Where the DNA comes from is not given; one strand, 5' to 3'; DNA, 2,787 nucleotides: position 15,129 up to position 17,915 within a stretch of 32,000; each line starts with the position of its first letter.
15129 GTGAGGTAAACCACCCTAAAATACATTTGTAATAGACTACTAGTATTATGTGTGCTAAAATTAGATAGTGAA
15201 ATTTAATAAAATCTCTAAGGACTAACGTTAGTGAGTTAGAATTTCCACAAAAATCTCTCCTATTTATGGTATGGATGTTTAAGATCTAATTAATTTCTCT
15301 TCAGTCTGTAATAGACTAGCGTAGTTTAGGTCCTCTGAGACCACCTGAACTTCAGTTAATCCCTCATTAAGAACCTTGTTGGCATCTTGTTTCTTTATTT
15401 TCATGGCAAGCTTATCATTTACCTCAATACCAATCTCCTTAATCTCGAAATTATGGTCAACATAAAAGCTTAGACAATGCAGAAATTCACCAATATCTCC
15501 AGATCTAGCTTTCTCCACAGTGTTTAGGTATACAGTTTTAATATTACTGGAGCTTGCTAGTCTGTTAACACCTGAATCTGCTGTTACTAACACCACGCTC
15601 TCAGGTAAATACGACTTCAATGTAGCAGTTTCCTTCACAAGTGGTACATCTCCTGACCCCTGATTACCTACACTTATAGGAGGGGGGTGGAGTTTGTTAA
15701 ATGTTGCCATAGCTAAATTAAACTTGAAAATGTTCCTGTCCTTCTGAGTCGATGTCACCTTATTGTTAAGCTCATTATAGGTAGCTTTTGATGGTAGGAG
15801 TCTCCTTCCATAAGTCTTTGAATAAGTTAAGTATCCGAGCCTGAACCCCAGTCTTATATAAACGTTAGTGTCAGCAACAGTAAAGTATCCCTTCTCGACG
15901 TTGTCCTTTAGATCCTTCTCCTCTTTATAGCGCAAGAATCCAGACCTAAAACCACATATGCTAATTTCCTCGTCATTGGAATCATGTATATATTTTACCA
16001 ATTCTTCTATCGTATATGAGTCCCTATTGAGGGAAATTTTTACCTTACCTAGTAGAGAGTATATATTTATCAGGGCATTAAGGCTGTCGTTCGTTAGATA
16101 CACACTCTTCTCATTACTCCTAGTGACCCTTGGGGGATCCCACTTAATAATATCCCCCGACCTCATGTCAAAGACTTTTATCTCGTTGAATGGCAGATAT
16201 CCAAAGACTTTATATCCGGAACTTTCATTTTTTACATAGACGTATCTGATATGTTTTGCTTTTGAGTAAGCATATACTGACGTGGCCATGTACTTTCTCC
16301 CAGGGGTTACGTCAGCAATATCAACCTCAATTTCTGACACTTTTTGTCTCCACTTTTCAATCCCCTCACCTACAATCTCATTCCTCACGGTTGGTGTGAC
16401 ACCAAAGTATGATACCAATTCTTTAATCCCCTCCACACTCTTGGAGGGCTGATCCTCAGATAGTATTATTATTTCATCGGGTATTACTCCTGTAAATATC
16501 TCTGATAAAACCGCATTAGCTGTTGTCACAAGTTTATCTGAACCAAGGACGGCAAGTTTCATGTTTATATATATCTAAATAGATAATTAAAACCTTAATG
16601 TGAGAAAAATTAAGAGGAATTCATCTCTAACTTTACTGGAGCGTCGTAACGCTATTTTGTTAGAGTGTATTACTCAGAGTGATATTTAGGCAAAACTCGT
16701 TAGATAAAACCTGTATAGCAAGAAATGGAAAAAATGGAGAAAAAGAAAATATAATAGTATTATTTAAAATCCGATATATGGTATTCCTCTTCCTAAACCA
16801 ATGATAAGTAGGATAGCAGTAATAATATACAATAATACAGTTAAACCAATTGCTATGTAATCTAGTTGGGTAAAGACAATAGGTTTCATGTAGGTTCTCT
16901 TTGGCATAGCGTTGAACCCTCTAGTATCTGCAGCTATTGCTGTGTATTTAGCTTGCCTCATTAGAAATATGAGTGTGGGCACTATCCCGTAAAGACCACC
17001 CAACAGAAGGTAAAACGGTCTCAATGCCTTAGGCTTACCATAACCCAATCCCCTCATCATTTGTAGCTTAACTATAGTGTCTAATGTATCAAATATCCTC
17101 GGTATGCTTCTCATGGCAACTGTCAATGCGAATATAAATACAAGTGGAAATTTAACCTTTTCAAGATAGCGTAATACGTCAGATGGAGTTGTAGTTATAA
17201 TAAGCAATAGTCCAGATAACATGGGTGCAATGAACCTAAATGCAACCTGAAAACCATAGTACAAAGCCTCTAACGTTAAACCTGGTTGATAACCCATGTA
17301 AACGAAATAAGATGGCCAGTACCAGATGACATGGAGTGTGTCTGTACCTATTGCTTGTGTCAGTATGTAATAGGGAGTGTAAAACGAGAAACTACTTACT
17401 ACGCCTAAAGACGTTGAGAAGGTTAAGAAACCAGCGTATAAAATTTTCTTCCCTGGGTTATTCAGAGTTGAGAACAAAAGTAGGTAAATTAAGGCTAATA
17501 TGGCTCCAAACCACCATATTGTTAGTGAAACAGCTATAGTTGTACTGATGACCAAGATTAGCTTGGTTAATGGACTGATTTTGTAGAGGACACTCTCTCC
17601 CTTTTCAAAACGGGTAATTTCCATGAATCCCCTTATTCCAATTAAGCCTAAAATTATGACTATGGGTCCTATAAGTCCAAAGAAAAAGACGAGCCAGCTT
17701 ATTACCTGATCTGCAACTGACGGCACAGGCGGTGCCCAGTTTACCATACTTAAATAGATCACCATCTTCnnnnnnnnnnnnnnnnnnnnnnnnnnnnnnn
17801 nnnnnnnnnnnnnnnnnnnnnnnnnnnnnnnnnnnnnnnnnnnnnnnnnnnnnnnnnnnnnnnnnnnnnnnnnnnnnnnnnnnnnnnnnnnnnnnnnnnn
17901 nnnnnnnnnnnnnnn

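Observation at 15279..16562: Orphan Csa3-like CARF sensor fused to a PIN nuclease, with no cas genes or CRISPR array in the window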

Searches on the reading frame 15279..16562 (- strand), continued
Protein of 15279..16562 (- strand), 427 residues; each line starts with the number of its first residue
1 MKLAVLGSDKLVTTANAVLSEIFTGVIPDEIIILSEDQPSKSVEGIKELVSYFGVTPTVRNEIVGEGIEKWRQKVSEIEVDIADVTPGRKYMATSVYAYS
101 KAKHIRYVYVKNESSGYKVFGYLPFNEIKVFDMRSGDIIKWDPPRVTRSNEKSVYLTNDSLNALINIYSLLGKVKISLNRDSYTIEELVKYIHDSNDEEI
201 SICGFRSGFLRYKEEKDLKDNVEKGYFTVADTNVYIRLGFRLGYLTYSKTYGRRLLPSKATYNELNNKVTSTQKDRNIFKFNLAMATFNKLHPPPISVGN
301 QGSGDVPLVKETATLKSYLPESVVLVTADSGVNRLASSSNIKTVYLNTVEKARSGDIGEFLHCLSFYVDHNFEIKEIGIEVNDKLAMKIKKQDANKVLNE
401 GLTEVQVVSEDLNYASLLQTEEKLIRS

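Call 86: search_protein_families(library=padloc, proteins=[P0059, P0066, P0067, P0068, P0070, P0071, P0072, P0074, P0078, P0093], max_evalue=0.00001)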
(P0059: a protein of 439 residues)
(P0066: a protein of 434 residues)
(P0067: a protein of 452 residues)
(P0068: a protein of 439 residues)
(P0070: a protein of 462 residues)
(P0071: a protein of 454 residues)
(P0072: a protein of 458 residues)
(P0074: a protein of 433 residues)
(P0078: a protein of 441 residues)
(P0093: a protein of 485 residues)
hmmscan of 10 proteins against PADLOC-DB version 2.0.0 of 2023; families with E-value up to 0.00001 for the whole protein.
P0059 (439 aa): 2 families
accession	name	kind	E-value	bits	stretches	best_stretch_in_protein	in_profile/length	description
PDLC01982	CARF_m3--CARF_PIN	-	1.2e-88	295.8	1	8-437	3-388/392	-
PDLC01068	CARF_PIN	-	4.8e-32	109.6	1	10-352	5-294/373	CARF+PIN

P0066 (434 aa): 3 families
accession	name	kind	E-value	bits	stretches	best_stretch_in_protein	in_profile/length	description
PDLC01982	CARF_m3--CARF_PIN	-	2e-36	123.9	1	4-416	3-373/392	-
PDLC01068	CARF_PIN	-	3.1e-31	106.9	1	9-374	7-318/373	CARF+PIN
PDLC01973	CARF_m1--CARF_PIN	-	1.7e-07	28.6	0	10-173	10-182/465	-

P0067 (452 aa): 5 families
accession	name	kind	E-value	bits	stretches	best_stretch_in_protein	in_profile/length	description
PDLC01973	CARF_m1--CARF_PIN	-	6.5e-44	148.7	1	2-450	3-457/465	-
PDLC01068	CARF_PIN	-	1.9e-31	107.6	1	2-413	1-339/373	CARF+PIN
PDLC01982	CARF_m3--CARF_PIN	-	1e-29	101.8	1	15-414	15-356/392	-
PDLC01980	CARF_m13--CARF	-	6.3e-06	24.2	0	5-119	6-126/168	-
PDLC01881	CARF4--CARF_PDDEXK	-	7.5e-06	23.3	0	26-121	24-117/378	-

P0068 (439 aa): 3 families
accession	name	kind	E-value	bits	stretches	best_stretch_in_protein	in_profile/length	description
PDLC01068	CARF_PIN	-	2.3e-133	443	1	3-438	2-372/373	CARF+PIN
PDLC01982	CARF_m3--CARF_PIN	-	6.4e-30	102.5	1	21-351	21-315/392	-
PDLC01973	CARF_m1--CARF_PIN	-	3.4e-16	57.3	1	73-346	91-385/465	-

P0070 (462 aa): 4 families
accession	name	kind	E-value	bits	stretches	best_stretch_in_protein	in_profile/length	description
PDLC01973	CARF_m1--CARF_PIN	-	4.5e-110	366.8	1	1-459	5-464/465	-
PDLC01982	CARF_m3--CARF_PIN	-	5.5e-30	102.7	1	11-376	14-324/392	-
PDLC01068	CARF_PIN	-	2.9e-27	93.8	1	4-410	6-335/373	CARF+PIN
PDLC01881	CARF4--CARF_PDDEXK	-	3.9e-08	30.8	1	23-122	24-121/378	-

P0071 (454 aa): 3 families
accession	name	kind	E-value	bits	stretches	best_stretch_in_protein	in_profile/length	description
PDLC01982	CARF_m3--CARF_PIN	-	1.5e-28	97.9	1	5-375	4-329/392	-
PDLC01068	CARF_PIN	-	8.8e-25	85.7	1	4-404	3-336/373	CARF+PIN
PDLC01973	CARF_m1--CARF_PIN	-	1.3e-19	68.6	1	1-354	1-385/465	-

P0072 (458 aa): 3 families
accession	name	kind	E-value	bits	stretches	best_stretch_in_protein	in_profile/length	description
PDLC01068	CARF_PIN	-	2.9e-31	107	1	2-429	1-350/373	CARF+PIN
PDLC01973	CARF_m1--CARF_PIN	-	1.6e-30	104.5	1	2-429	3-446/465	-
PDLC01982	CARF_m3--CARF_PIN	-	2.7e-25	87.2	1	7-407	7-347/392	-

P0074 (433 aa): 3 families
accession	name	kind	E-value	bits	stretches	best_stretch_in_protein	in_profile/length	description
PDLC01982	CARF_m3--CARF_PIN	-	2e-21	74.5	1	17-173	14-166/392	-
PDLC01068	CARF_PIN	-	1.5e-20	71.8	1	8-361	4-311/373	CARF+PIN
PDLC01973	CARF_m1--CARF_PIN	-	1.6e-07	28.7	1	84-173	94-183/465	-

P0078 (441 aa): 3 families
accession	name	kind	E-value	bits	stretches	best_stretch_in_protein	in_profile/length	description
PDLC01068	CARF_PIN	-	1.4e-28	98.2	1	5-421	23-365/373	CARF+PIN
PDLC01982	CARF_m3--CARF_PIN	-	9.4e-20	69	1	2-159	21-172/392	-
PDLC01973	CARF_m1--CARF_PIN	-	8.1e-10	36.3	1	62-113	94-145/465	-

P0093 (485 aa): 6 families
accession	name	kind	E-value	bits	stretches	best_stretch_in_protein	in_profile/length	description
PDLC01973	CARF_m1--CARF_PIN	-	5.4e-33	112.7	1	5-444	4-437/465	-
PDLC01971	CARF_m1--CARF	-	1.1e-30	104.9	1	5-153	4-153/156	-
PDLC01068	CARF_PIN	-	4.5e-25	86.6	1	5-448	2-345/373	CARF+PIN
PDLC01972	CARF_m1--CARF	-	1.8e-14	52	1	15-147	3-138/145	-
PDLC01981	CARF_m2--CARF_LON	-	1.6e-07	29.2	1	22-138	290-400/408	-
PDLC01982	CARF_m3--CARF_PIN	-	4e-07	27.4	1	17-183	12-165/392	-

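Call 87: search_protein_families(library=pfam, proteins=[P0059, P0066, P0067, P0068, P0070, P0071, P0072, P0074, P0078, P0093], max_evalue=0.01)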
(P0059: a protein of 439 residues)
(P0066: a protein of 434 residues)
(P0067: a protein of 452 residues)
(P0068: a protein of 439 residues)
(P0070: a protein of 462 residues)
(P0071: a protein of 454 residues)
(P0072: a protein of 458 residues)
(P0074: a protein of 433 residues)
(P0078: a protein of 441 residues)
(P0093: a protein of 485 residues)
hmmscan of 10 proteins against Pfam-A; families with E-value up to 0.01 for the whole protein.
P0059 (439 aa): 0 families

P0066 (434 aa): 1 family
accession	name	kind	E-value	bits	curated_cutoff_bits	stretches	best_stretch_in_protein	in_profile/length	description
PF13638.12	PIN_4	-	0.00092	20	21.9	0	248-358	1-128/132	PIN domain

P0067 (452 aa): 2 families
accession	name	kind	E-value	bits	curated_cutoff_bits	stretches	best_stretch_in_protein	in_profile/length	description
PF23400.1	CARF_Card1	-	0.00021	21.8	24.6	1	29-115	28-119/146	Card1 CARF domain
PF13638.12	PIN_4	-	0.0025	18.6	21.9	0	249-372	1-130/132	PIN domain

P0068 (439 aa): 1 family
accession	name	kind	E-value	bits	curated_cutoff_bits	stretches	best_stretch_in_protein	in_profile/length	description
PF18467.7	DUF5613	-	0.0065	17.3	33.3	0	128-186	34-92/97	Domain of unknown function (DUF5613)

P0070 (462 aa): 0 families

P0071 (454 aa): 0 families

P0072 (458 aa): 1 family
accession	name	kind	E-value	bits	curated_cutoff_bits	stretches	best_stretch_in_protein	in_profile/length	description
PF23400.1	CARF_Card1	-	0.0012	19.3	24.6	1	4-106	3-107/146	Card1 CARF domain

P0074 (433 aa): 0 families

P0078 (441 aa): 0 families

P0093 (485 aa): 1 family
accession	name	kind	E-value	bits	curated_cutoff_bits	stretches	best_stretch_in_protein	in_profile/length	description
PF13638.12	PIN_4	-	0.00053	20.7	21.9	1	268-395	2-125/132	PIN domain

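Call 97: search_solved_structures(query=L019:7893-8447:-, max_evalue=0.001)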
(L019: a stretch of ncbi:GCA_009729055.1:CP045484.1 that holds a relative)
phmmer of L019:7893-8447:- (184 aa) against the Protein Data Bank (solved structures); distinct sequences matched with E-value up to 0.001: 5.
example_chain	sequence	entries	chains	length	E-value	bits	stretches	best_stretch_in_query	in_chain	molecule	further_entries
7z55_AAA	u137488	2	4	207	5.3e-36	126.9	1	1-182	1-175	CRISPR-associated protein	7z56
7yhl_A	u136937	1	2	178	2.1e-33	118.5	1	1-181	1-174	CRISPR system ring nuclease SSO2081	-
7ygh_A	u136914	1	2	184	2.4e-33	118.3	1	1-181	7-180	CRISPR system ring nuclease SSO2081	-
7ygl_A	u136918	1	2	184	6.3e-33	116.9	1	1-181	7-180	CRISPR system ring nuclease SSO2081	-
8htw_A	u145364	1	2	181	8.1e-33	116.6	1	1-181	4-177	CRISPR system ring nuclease SSO2081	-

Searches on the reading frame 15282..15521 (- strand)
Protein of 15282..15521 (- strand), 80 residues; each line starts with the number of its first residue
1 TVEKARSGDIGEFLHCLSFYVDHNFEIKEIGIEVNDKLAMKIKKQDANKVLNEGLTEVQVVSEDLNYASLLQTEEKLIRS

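Call 53: search_solved_structures(query=A4, max_evalue=10)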
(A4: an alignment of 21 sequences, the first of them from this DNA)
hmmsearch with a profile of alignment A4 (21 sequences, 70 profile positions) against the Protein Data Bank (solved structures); distinct sequences matched with E-value up to 10: 4.
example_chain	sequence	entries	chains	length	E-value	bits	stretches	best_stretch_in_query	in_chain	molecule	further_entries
9jxw_A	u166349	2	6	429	6.7e-17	64.4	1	6-68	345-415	PIN domain-containing protein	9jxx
7rgs_A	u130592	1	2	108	0.13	15.4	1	13-49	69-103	Repressor of competence, RNA Chaperone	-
7rgu_A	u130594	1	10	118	0.15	15.2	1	13-49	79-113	Repressor of competence, RNA Chaperone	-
7rgt_A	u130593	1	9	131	0.17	15.1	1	13-49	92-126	Repressor of competence, RNA Chaperone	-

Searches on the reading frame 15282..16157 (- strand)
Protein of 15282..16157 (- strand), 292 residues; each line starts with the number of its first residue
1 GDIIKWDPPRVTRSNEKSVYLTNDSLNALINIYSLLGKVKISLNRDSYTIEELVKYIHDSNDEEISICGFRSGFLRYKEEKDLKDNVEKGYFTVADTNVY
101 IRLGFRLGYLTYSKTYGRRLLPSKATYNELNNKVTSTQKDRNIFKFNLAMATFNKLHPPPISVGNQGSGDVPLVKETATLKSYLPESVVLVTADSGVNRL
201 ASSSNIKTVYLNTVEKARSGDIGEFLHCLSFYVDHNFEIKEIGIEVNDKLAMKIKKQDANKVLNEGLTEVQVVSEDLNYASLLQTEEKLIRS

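Call 59: predict_structure(protein=window:15282-16157:-)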
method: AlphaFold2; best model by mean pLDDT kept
length: 292 residues; sequences in the alignment: 1
mean_pLDDT: 34.0   pTM: 0.26
mean pLDDT of the five models: 34.0, 30.6, 28.9, 25.2, 24.6
residues with pLDDT >= 90: 0; 70-90: 0; 50-70: 13; < 50: 279
segments of 3 or more residues with pLDDT < 50: 1-208, 210-224, 227-238, 246-251, 259-292
pLDDT, mean of each block of 10 residues (from residue 1): 28 29 39 37 36 41 30 28 35 26 24 24 28 28 21 24 26 27 32 35 40 42 48 45 49 50 45 37 32 24
secondary structure, 60 per line:
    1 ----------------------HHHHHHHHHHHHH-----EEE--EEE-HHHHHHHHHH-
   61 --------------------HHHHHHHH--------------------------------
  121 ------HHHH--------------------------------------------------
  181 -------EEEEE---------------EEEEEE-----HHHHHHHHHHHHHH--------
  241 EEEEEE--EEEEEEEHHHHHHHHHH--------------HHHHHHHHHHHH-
elements in order: H23-35 E41-43 E46-48 H50-59 H81-88 H127-130 E188-192 E208-213 H219-232 E241-246 E249-255 H256-265 H280-291

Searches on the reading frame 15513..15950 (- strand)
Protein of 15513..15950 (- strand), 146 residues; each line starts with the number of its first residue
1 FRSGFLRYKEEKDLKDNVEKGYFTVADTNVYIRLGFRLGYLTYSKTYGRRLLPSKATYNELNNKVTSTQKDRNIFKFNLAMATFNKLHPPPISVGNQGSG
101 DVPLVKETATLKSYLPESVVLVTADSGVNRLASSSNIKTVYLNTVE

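Call 47: search_solved_structures(query=A2, max_evalue=10, show_alignments=0)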
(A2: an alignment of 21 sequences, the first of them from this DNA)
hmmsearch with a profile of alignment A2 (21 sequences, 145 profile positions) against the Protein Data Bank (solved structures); distinct sequences matched with E-value up to 10: 10.
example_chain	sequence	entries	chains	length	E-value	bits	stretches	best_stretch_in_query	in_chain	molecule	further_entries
9jxw_A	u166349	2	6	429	5.2e-50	172.3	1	1-144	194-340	PIN domain-containing protein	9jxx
1o4w_A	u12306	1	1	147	0.00021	24.4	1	22-143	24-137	PIN (PilT N-terminus) domain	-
5cwn_A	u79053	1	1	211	0.0096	19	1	92-134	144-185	Designed helical repeat protein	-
4ams_A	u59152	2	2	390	0.057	16.5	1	6-80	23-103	MG662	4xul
1s35_A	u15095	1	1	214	0.21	14.6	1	31-135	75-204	Spectrin beta chain, erythrocyte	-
7rmx_A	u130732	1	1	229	0.22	14.6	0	91-116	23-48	Tunable symmetric protein, D_3_212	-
7e8k_A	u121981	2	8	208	0.29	14.2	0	4-68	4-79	RNA-free ribonuclease P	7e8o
8oys_A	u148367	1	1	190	1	12.4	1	97-141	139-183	De novo designed TIM-barrel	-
9w2w_D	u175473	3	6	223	1.1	12.3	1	97-133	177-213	LolD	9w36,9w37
9w35_C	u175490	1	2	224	1.1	12.3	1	97-133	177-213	LolD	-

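Call 49: search_solved_structures(query=A2, max_evalue=0.001, show_alignments=2)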
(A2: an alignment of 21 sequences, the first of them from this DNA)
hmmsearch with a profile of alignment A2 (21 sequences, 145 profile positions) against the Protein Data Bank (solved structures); distinct sequences matched with E-value up to 0.001: 2.
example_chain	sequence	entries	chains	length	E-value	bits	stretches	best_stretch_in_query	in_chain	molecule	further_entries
9jxw_A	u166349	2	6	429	5.2e-50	172.3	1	1-144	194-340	PIN domain-containing protein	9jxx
1o4w_A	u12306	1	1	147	0.00021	24.4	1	22-143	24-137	PIN (PilT N-terminus) domain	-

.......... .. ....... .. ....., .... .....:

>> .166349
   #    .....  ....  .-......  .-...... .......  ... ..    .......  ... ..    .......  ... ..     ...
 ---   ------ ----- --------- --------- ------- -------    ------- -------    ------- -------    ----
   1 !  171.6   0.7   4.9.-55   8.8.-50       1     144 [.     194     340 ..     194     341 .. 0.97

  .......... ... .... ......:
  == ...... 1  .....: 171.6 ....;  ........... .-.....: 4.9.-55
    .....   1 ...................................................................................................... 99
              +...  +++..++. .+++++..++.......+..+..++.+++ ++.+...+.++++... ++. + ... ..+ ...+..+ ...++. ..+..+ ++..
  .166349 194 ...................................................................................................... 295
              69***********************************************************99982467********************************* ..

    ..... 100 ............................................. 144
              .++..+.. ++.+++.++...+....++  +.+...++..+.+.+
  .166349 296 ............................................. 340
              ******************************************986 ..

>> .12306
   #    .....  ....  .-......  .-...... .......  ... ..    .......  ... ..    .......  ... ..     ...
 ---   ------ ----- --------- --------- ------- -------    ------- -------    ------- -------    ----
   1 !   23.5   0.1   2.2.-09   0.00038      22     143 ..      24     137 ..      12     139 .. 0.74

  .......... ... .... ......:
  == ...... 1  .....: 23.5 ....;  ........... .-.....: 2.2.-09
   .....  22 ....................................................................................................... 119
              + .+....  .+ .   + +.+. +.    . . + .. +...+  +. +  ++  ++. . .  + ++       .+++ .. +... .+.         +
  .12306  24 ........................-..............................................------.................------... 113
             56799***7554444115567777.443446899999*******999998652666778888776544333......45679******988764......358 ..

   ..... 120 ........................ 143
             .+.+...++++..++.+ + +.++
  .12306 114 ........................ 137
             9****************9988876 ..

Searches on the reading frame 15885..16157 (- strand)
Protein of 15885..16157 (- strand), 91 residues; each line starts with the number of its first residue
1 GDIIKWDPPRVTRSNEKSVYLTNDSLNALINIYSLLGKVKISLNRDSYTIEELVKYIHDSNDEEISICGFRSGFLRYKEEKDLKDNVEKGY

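Call 52: search_solved_structures(query=A3, max_evalue=10)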
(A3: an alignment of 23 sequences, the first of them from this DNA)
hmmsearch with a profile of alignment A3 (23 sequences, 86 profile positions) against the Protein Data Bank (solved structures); distinct sequences matched with E-value up to 10: 5.
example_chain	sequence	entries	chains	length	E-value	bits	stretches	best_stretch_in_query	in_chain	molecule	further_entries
9jxw_A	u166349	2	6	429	1.7e-19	73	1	1-85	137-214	PIN domain-containing protein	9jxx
1dvo_A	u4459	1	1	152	0.22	14.9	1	54-85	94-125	FERTILITY INHIBITION PROTEIN O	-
6v1i_A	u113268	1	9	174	0.25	14.8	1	5-45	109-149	Small terminase protein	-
4xvn_A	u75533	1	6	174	0.26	14.7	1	5-45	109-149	Small terminase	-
9fq7_4Y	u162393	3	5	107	0.45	13.9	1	51-81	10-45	Cytochrome c oxidase subunit 18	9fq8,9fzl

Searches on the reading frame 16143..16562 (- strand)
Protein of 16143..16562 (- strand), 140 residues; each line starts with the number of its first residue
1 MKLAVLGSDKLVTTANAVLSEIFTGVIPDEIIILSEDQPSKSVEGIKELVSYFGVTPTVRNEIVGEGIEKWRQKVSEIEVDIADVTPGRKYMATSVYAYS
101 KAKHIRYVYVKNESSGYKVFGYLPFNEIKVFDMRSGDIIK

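Call 58: search_solved_structures(query=A5, max_evalue=10)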
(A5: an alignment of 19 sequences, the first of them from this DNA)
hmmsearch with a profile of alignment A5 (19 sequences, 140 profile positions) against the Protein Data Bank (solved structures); distinct sequences matched with E-value up to 10: 11.
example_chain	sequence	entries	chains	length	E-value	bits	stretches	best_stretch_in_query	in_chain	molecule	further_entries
9jxw_A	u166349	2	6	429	1e-61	210.3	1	2-139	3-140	PIN domain-containing protein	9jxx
7yhl_A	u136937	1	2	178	0.11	15.8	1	58-106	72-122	CRISPR system ring nuclease SSO2081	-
7ygh_A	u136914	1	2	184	0.12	15.7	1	58-106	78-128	CRISPR system ring nuclease SSO2081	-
7ygl_A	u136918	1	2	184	0.12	15.6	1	58-106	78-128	CRISPR system ring nuclease SSO2081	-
8htw_A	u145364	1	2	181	0.12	15.6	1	58-106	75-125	CRISPR system ring nuclease SSO2081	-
7z55_AAA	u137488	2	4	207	0.26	14.5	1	22-103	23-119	CRISPR-associated protein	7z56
7bdv_A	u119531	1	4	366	0.58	13.4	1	28-113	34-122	Can2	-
2lta_A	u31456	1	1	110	0.92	12.8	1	12-80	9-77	De novo designed protein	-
6h3v_A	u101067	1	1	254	1.1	12.6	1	5-100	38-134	Envelopment polyprotein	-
4o88_A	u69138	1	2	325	1.2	12.3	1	25-81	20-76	N-tagged Nuclease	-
4o87_A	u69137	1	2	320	1.4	12.2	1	25-81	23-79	N-tagged Nuclease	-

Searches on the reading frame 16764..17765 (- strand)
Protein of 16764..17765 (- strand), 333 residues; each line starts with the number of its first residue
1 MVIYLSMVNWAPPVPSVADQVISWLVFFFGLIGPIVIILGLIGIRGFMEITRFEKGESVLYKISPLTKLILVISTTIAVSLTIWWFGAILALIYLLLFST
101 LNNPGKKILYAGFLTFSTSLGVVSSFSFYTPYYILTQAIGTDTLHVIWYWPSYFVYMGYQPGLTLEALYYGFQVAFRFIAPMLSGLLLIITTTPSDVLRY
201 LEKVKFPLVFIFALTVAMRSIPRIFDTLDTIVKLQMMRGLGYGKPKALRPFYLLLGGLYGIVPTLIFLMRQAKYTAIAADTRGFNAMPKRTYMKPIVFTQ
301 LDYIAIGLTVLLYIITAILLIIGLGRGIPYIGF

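Call 20: search_protein_families(library=pfam, proteins=[window:16764-17765:-], max_evalue=0.001)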
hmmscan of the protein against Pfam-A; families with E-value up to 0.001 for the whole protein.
window:16764-17765:- (333 aa): 1 family
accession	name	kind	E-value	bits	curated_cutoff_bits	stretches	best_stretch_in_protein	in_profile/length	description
PF02361.21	CbiQ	-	1.1e-19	71.3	25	1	57-292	2-215/216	Cobalt transport protein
